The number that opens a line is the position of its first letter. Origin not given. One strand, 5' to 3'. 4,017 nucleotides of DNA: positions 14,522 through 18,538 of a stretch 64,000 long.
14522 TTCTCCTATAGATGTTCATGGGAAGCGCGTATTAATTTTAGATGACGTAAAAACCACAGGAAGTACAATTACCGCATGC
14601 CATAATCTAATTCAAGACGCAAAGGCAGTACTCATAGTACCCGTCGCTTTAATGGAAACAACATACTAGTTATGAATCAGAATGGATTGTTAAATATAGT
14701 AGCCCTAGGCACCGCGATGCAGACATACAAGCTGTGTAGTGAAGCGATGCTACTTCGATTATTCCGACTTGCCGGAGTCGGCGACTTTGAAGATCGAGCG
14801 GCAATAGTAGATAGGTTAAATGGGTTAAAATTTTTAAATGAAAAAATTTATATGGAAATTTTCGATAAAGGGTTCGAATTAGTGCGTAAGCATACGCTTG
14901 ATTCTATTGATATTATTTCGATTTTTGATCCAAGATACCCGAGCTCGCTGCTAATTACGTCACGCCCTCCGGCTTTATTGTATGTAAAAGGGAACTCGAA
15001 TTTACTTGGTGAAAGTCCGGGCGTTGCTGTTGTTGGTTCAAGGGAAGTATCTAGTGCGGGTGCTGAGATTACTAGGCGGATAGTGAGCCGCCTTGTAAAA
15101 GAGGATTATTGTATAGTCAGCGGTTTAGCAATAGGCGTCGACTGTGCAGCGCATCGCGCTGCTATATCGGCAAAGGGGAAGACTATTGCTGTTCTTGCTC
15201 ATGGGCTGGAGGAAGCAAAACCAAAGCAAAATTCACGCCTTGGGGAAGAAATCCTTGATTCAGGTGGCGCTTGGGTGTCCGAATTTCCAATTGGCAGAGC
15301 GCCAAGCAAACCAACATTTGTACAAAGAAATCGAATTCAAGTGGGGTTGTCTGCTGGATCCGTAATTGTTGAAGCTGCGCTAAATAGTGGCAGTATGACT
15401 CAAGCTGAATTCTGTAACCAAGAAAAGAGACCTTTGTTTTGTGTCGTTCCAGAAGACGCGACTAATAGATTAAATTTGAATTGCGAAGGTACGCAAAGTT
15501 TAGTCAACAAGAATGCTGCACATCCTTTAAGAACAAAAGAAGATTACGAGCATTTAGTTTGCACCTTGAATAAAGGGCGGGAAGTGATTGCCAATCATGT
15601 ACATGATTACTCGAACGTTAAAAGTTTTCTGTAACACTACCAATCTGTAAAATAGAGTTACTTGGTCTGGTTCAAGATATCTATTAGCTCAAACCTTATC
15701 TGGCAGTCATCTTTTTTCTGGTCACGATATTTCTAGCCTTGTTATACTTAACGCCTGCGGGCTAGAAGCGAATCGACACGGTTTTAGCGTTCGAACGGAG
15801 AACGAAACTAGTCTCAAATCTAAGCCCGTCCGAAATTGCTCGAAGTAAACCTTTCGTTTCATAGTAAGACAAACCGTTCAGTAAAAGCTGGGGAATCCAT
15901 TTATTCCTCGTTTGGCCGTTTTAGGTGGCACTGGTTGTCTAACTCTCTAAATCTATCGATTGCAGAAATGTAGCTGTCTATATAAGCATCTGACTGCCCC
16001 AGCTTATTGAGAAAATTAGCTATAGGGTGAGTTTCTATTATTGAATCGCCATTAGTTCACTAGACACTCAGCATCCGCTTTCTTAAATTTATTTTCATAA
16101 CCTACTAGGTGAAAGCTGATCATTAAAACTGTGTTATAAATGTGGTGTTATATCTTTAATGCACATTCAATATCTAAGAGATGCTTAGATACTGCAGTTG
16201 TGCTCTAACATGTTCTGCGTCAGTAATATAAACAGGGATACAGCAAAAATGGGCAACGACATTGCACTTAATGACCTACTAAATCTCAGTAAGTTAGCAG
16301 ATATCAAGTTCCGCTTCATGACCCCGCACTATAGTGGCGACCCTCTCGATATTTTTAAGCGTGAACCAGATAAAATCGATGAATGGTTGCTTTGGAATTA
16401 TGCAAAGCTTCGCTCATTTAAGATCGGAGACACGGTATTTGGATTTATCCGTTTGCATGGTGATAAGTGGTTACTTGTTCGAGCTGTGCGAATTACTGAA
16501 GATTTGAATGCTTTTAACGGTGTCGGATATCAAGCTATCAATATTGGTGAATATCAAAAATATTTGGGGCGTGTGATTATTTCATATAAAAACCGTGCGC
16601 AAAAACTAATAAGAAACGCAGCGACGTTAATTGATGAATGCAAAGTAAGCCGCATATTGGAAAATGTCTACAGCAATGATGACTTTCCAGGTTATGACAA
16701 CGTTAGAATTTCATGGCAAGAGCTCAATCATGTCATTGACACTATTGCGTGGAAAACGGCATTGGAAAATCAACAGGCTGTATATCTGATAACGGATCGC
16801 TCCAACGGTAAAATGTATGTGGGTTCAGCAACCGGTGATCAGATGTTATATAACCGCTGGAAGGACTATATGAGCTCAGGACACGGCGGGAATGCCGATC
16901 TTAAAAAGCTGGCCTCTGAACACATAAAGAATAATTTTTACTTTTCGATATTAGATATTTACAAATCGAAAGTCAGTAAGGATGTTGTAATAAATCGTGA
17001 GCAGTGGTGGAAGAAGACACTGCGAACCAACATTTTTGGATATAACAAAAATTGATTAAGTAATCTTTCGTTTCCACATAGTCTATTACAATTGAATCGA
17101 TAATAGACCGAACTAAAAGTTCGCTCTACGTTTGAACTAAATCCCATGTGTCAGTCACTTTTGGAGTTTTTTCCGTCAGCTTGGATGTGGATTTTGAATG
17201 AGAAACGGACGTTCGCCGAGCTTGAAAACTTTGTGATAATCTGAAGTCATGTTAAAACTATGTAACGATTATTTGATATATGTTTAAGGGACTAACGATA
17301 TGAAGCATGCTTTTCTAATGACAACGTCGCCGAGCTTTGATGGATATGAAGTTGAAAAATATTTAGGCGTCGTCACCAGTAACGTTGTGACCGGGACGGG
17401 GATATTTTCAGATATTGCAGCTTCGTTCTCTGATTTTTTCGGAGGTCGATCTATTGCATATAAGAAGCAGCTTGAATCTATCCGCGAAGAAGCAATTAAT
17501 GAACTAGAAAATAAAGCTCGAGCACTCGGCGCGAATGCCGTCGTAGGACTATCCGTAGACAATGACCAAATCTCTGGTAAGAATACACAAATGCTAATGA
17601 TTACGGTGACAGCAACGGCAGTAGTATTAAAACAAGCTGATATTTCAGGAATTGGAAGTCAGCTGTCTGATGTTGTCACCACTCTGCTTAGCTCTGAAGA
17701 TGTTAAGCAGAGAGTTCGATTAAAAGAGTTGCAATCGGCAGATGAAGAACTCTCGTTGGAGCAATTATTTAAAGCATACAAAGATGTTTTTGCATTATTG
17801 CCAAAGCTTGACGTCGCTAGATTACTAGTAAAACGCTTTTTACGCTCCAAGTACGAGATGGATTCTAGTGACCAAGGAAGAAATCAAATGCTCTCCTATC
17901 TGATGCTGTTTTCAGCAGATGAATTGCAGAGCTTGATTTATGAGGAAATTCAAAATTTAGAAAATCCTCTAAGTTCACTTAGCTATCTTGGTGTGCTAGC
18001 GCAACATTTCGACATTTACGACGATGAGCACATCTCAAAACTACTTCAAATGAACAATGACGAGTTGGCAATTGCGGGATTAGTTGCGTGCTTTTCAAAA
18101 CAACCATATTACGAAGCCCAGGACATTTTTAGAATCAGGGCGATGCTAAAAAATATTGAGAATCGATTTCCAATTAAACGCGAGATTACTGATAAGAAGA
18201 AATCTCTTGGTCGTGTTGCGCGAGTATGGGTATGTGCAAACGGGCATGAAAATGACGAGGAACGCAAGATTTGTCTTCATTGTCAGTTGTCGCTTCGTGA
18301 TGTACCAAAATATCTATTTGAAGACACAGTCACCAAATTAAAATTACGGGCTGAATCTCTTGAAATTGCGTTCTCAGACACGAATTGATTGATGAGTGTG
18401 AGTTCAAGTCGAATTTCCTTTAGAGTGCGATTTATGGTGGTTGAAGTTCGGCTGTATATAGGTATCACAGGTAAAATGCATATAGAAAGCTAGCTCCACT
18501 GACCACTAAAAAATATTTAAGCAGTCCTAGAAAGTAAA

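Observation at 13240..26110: About 12.9-kb integrase-less, AT-rich defence-type island wedged between gcvP and the HDAC gene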

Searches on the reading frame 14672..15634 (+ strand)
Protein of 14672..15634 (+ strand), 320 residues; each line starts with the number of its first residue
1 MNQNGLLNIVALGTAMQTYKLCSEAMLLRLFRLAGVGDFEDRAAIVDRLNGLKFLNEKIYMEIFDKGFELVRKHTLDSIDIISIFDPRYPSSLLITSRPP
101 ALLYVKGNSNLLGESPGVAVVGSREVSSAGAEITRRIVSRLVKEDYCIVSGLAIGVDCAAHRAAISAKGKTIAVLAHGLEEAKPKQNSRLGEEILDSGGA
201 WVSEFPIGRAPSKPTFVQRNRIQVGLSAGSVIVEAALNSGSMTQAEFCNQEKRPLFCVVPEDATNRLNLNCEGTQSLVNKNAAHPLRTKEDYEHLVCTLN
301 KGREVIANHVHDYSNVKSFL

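Call 4: search_protein_families(library=pfam, max_evalue=0.01, proteins=[window:14672-15634:+])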
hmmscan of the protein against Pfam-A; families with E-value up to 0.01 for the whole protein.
window:14672-15634:+ (320 aa): 2 families
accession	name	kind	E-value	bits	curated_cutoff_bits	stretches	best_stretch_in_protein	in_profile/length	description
PF02481.21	DNA_processg_A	-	1.9e-61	207.4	29.6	1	78-282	6-207/212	DNA recombination-mediator protein A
PF18306.6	LDcluster4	-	0.00058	20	26.3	1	118-259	4-124/151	SLOG cluster4 family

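Call 5: search_protein_families(library=padloc, max_evalue=0.01, proteins=[window:14672-15634:+])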
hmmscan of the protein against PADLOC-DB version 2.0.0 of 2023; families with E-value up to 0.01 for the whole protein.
window:14672-15634:+ (320 aa): 3 families
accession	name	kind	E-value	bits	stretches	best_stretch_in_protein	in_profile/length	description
PDLC03961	ShosA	-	5.4e-73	243.9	1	57-292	57-288/303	-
PDLC03927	PsyrA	-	6.2e-34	115.8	1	71-286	86-293/398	-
PDLC02997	ShosA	-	2.7e-33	113.6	1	78-265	94-280/327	-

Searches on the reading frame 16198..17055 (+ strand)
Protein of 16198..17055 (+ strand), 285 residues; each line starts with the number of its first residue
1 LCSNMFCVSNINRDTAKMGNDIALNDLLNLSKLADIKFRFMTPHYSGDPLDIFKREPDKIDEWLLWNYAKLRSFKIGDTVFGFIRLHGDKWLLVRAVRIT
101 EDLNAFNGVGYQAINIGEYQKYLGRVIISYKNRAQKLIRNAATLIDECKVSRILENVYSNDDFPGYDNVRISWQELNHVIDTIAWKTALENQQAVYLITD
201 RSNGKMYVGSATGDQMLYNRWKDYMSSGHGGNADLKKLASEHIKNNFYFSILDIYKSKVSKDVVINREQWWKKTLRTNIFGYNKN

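Call 4: search_protein_families(library=pfam, max_evalue=0.01, proteins=[window:16198-17055:+])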
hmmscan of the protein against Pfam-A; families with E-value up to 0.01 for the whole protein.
window:16198-17055:+ (285 aa): 2 families
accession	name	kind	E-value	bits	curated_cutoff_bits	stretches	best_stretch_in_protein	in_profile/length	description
PF01541.30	GIY-YIG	-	2.9e-07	31.1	22.6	1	194-283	3-78/78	GIY-YIG catalytic domain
PF19835.5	SegE_GIY-YIG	-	3.5e-06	27.7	25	1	194-279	19-111/123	Putative endonuclease segE, GIY-YIG domain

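Call 5: search_protein_families(library=padloc, max_evalue=0.01, proteins=[window:16198-17055:+])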
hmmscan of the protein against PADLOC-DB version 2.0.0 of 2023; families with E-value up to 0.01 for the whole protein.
window:16198-17055:+ (285 aa): 4 families
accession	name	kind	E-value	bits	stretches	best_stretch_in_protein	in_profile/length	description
PDLC03973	UzuA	-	3.7e-52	175.6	1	22-285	3-278/278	-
PDLC03974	UzuA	-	1.1e-48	164.3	1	14-285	30-310/310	-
PDLC03701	HEase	-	2.5e-09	35.4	1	194-283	4-91/271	homing endonuclease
PDLC03693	HEase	-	0.0085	13.4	0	192-275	107-187/313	homing endonuclease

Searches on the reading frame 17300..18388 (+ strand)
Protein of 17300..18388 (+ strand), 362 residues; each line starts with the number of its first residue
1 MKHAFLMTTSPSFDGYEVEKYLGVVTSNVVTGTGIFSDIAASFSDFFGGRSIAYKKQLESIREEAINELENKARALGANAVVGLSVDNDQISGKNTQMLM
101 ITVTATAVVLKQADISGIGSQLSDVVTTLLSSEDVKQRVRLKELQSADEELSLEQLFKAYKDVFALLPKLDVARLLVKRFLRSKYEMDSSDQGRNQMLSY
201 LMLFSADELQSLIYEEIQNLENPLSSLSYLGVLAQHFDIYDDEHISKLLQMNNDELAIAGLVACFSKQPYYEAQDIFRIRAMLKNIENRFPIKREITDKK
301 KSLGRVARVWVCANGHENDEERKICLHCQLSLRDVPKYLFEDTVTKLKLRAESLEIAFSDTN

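Call 4: search_protein_families(library=pfam, max_evalue=0.01, proteins=[window:17300-18388:+])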
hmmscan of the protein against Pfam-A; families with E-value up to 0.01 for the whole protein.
window:17300-18388:+ (362 aa): 3 families
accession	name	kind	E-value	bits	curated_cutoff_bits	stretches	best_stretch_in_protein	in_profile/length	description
PF01906.23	YbjQ_1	-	1.4e-29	103.1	23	1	6-109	2-102/103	Putative heavy-metal-binding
PF23025.1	YbjQ_2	-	3e-06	27.9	29.1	1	64-111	59-102/103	C2 domain-containing protein 5, YbjQ-like domain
PF13698.11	DUF4156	-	0.0007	20.4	28.9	1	57-91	41-75/90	Domain of unknown function (DUF4156)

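Call 5: search_protein_families(library=padloc, max_evalue=0.01, proteins=[window:17300-18388:+])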
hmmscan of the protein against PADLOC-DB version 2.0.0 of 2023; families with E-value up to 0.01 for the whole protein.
window:17300-18388:+ (362 aa): 0 families

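Call 12: search_protein_families(library=ncbifam, max_evalue=0.05, proteins=[window:17300-18388:+])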
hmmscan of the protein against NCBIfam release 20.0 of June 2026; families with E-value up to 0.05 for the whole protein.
window:17300-18388:+ (362 aa): 6 families
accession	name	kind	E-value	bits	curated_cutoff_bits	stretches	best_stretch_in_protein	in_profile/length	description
NF002224.0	PRK01119.1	equivalog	6.2e-29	100.2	169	1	6-114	2-109/110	putative heavy metal-binding protein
NF002776.0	PRK02877.1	equivalog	1e-28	99.6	160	1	7-111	3-106/107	hypothetical protein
NF009495.0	PRK12855.1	subfamily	1.9e-16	60.2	180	1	6-108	2-101/103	hypothetical protein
NF009496.0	PRK12856.1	subfamily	2e-16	60.1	177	1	6-108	2-101/103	hypothetical protein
NF002989.0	PRK03732.1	equivalog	4.8e-11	42.8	181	1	6-112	9-112/114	hypothetical protein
NF011885.0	PRK15358.1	equivalog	0.0031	17.1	418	1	56-110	49-102/260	type III secretion systems effector SseF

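Call 13: search_protein_families(library=phrogs, max_evalue=0.01, proteins=[window:17300-18388:+])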
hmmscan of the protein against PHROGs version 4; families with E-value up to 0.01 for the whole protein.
window:17300-18388:+ (362 aa): 1 family
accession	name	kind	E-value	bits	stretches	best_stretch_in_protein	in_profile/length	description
phrog_15412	-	unknown function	5.6e-33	115.4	1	3-113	48-158/159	-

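Call 23: find_related_loci(query=window:17300-18388:+, collection=viral_contigs, flank=5000)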
Query window:17300-18388:+ (362 aa) in viral_contigs; peptide patterns used: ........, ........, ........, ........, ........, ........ (x = any residue, [..] = any of these).
8 stretches matched a pattern, but none encodes a relative of the query by tblastn (E <= 1e-3).

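Call 65: search_dna_similar(query=window:17300-18388:+, collection=plasmids, mode=protein, max_rows=15)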
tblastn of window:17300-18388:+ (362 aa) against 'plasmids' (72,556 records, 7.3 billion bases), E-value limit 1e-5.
Records with a match: 54; places in all: 54; records where one place covers at least 80% of the query: 3.
Best place of each record, by identity: <60% 54.
By first word of the organism name: Escherichia 10; Aeromonas 10; Azospirillum 8; Paracoccus 5; Vibrio 4; Salinibacter 3; Listeria 3; Pasteurella 3; Vescimonas 1; Halorussus 1; and 6 more.
By predicted mobility (MOB-suite, as given by PLSDB): non-mobilizable 39; conjugative 12; mobilizable 3.
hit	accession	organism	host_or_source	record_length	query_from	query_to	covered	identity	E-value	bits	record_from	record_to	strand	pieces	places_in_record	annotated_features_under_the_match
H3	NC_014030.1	Salinibacter ruber M8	-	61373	5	354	97%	32.2%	8e-19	96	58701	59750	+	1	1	YbjQ family protein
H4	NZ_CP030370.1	Salinibacter ruber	-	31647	5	346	94%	31.3%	4e-19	96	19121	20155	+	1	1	YbjQ family protein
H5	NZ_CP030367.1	Salinibacter ruber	-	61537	5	332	91%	31.3%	1e-18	95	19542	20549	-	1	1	YbjQ family protein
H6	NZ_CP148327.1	Escherichia coli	-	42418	7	108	28%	46.1%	4e-9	66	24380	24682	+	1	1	ybjQ: heavy metal-binding domain-containing protein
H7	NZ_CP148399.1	Escherichia coli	Homo sapiens,single cell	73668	7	108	28%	46.1%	4e-9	66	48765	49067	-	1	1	ybjQ: heavy metal-binding domain-containing protein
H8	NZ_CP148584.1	Escherichia coli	Homo sapiens,single cell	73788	7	108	28%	46.1%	4e-9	66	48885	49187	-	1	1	ybjQ: heavy metal-binding domain-containing protein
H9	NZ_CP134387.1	Escherichia coli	Homo sapiens,feces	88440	7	108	28%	46.1%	5e-9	66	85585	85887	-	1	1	heavy metal-binding domain-containing protein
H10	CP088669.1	Escherichia coli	Homo sapiens,blood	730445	7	108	28%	46.1%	5e-9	66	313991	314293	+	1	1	ybjQ: heavy metal-binding domain-containing protein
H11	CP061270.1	Escherichia coli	Sheep,cell culture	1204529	7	108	28%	46.1%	5e-9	66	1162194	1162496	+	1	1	heavy metal-binding domain-containing protein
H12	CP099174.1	Escherichia coli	culture,Pooled soil sample collected ...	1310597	7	108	28%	46.1%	5e-9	66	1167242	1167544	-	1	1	ybjQ: heavy metal-binding domain-containing protein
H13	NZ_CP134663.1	Escherichia coli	Larus michahellis,bacteria,cloaca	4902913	7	108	28%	46.1%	5e-9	66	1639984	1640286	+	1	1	none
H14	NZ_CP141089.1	Escherichia coli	Homo sapiens,Infected Human Urine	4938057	7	108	28%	46.1%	5e-9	66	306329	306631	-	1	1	none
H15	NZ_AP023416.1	Vescimonas fastidiosa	Homo sapiens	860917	2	110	30%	42.2%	2e-7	61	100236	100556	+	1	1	putative heavy metal-binding protein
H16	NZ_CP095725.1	Listeria innocua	Homo sapiens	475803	5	114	30%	41.8%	2e-9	67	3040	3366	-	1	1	putative heavy metal-binding protein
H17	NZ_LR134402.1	Listeria monocytogenes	Homo sapiens,Vein blood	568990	5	114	30%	41.8%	2e-9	67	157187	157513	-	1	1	putative heavy metal-binding protein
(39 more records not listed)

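Call 67: get_annotated_region(hit=H3, flank=6000)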
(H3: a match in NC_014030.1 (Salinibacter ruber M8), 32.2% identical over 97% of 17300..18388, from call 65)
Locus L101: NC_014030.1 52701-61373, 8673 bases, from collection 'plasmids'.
description: Salinibacter ruber M8 plasmid pSR61, complete sequence
organism: Salinibacter ruber M8 (NCBI taxid 761659)
taxonomy: Bacteria; Rhodothermota; Rhodothermia; Rhodothermales; Salinibacteraceae; Salinibacter; Salinibacter ruber; Salinibacter ruber M8
host: -; source: -; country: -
typing (MOB-suite, as given by PLSDB): non-mobilizable
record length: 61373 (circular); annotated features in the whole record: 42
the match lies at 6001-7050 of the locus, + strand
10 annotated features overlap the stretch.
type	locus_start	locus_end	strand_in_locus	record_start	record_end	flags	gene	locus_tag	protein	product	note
CDS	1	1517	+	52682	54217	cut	-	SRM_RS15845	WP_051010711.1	LpqB family beta-propeller domain-containing protein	-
CDS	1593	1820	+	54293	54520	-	-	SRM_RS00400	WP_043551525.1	hypothetical protein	-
CDS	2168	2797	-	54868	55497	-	-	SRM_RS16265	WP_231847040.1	thermonuclease family protein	-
CDS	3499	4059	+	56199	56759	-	-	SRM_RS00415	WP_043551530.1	hypothetical protein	-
CDS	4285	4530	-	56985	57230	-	-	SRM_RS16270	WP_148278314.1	hypothetical protein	-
CDS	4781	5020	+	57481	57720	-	-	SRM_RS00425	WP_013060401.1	hypothetical protein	-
CDS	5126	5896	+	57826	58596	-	-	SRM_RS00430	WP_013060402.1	hypothetical protein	-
CDS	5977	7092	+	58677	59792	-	-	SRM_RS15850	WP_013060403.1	YbjQ family protein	-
CDS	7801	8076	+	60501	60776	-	-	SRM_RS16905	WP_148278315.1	hypothetical protein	-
CDS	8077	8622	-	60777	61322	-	-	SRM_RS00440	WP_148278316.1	IS630 family transposase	-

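Call 68: get_annotated_region(hit=H4, flank=6000)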
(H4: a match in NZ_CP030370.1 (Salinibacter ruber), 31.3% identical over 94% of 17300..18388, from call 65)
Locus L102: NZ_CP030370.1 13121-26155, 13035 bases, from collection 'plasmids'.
description: Salinibacter ruber strain RM158 plasmid pSR31, complete sequence
organism: Salinibacter ruber (NCBI taxid 146919)
taxonomy: Bacteria; Rhodothermota; Rhodothermia; Rhodothermales; Salinibacteraceae; Salinibacter; Salinibacter ruber
host: -; source: -; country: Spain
typing (MOB-suite, as given by PLSDB): non-mobilizable
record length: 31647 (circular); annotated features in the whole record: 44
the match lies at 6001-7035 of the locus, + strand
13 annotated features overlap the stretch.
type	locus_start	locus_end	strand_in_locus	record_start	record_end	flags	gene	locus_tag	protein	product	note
CDS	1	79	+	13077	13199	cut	-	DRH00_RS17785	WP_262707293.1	hypothetical protein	-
CDS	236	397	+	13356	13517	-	-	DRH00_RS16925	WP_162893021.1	hypothetical protein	-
CDS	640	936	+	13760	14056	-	-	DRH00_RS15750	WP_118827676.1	hypothetical protein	-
CDS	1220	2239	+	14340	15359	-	-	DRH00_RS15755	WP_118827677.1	DPP IV N-terminal domain-containing protein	GO:0006508 - proteolysis [Evidence IEA]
CDS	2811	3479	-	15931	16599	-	-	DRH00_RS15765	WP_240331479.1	thermonuclease family protein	-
CDS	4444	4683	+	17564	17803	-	-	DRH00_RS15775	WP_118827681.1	hypothetical protein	-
CDS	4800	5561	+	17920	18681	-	-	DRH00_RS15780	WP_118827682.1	porin family protein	-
CDS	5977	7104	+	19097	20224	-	-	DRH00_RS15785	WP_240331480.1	YbjQ family protein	-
CDS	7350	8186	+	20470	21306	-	-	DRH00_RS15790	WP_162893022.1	hypothetical protein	-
CDS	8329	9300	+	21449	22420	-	-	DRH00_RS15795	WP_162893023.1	tyrosine-type recombinase/integrase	GO:0015074 - DNA integration [Evidence IEA]; GO:0006310 - DNA recombination [Evidence IEA]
CDS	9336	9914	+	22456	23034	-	-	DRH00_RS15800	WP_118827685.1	hypothetical protein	-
CDS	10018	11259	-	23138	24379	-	-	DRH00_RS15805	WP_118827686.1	ATP-binding protein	-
CDS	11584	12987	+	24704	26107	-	-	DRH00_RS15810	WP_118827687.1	transposase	-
